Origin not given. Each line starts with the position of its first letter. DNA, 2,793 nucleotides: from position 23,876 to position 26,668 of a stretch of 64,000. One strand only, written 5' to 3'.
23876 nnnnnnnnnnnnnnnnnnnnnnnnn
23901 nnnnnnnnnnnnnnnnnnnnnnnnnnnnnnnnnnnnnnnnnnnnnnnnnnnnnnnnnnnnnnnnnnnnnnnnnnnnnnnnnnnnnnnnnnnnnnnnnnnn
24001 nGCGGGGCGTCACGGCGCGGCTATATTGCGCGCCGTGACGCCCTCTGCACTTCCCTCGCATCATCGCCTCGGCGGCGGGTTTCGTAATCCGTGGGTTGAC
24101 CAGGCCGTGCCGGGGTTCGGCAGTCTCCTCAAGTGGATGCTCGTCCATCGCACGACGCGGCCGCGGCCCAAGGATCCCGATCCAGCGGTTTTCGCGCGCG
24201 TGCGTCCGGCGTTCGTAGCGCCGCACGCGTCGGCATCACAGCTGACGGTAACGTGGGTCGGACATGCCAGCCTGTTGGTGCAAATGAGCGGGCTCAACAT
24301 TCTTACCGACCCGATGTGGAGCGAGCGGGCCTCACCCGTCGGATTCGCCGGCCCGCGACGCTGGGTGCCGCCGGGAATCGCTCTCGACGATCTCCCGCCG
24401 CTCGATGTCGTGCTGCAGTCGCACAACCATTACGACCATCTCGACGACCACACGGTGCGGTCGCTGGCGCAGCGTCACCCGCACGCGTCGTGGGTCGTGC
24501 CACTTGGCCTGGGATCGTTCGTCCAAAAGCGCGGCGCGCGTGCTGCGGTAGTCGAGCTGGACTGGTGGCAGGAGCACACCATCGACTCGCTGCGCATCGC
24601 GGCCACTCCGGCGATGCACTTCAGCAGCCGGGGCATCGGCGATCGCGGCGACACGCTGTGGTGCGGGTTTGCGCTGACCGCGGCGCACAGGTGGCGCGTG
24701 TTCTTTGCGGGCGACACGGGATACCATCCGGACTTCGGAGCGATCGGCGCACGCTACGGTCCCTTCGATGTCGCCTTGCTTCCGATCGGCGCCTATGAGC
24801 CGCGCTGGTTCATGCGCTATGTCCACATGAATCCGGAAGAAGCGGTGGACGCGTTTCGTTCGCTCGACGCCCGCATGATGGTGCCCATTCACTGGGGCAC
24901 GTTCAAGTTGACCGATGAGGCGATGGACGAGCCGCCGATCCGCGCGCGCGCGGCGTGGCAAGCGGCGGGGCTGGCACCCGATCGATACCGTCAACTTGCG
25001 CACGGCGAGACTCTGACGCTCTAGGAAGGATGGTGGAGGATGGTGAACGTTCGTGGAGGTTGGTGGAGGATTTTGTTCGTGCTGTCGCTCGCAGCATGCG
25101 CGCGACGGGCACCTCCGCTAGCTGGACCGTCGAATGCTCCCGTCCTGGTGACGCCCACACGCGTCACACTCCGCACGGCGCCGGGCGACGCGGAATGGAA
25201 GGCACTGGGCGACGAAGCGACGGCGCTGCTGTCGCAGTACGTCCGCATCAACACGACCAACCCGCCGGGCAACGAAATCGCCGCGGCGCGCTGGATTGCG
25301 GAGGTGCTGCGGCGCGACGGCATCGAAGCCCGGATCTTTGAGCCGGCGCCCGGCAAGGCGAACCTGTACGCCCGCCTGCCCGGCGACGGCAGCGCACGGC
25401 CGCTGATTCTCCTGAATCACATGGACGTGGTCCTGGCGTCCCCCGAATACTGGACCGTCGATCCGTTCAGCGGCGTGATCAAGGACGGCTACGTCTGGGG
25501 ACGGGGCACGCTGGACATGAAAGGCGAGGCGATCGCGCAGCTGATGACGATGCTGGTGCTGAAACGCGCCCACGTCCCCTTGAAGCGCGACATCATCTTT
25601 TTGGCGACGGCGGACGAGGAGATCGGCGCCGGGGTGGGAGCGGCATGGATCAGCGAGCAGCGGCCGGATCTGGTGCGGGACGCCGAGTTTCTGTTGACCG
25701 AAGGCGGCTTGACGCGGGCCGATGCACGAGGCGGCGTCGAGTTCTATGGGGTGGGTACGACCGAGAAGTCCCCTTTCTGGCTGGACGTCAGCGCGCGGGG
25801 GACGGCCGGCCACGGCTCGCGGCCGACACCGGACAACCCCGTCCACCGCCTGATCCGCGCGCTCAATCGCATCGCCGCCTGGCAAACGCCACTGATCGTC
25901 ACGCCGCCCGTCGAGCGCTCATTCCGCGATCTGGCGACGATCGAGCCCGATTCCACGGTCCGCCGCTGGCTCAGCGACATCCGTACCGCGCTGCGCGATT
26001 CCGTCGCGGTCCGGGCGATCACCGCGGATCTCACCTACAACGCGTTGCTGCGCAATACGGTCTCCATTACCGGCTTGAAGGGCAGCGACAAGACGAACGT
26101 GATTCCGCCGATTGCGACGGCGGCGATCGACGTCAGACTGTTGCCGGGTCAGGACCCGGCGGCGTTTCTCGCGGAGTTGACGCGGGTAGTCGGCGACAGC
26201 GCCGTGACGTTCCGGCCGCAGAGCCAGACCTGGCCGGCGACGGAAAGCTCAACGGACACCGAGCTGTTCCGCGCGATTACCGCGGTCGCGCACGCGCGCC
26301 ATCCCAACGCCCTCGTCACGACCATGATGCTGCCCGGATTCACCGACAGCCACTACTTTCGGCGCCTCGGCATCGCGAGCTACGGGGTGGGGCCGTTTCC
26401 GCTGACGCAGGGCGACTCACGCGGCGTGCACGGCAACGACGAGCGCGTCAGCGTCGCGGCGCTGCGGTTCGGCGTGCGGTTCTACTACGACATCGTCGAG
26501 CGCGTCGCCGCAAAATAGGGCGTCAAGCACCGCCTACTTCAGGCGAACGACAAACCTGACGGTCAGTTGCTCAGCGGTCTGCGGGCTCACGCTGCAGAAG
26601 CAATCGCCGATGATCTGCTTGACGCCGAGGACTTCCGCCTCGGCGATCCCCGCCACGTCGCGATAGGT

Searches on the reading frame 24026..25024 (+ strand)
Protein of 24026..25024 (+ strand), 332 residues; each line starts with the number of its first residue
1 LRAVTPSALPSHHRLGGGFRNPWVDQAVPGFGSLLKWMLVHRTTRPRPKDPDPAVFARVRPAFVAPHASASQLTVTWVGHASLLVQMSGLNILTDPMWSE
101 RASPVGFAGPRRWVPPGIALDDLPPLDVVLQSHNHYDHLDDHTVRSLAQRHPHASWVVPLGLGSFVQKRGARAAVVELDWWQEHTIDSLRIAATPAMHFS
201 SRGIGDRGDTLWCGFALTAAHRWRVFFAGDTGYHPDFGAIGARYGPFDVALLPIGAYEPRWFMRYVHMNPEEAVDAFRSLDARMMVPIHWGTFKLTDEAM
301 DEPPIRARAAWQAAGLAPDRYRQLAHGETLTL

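Call 24: search_protein_families(library=pfam, proteins=[window:24026-25024:+], max_evalue=0.001)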
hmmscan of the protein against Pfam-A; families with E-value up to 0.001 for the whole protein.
window:24026-25024:+ (332 aa): 2 families
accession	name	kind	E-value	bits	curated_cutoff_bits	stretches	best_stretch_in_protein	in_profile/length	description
PF12706.13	Lactamase_B_2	-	1.5e-45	155.7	27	1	91-290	2-200/200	Beta-lactamase superfamily domain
PF13483.12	Lactamase_B_3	-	1.1e-20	74.7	24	1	74-289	1-160/160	Beta-lactamase superfamily domain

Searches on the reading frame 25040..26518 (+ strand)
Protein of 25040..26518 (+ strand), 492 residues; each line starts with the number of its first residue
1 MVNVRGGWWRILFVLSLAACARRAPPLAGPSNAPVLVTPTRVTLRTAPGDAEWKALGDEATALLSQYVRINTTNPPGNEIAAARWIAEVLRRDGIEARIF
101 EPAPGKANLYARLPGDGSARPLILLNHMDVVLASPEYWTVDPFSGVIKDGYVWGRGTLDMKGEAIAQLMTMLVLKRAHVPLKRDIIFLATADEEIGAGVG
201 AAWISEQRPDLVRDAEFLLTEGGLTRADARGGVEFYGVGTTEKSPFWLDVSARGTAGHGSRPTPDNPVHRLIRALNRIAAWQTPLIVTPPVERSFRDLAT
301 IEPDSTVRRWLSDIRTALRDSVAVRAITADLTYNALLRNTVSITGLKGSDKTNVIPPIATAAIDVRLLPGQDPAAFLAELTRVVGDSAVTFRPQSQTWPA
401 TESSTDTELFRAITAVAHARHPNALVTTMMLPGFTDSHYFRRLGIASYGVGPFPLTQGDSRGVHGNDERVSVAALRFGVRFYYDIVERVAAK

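Call 24: search_protein_families(library=pfam, proteins=[window:25040-26518:+], max_evalue=0.001)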
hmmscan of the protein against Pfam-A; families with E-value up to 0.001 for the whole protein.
window:25040-26518:+ (492 aa): 3 families
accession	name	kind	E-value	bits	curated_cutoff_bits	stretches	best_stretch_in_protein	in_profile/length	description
PF01546.33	Peptidase_M20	-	8.9e-28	98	24.6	1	124-487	2-205/206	Peptidase family M20/M25/M40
PF07687.19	M20_dimer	-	9.7e-14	51.7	21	1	243-386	4-101/107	Peptidase dimerisation domain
PF04389.22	Peptidase_M28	-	0.00012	22.3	21.3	0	108-209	1-81/193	Peptidase family M28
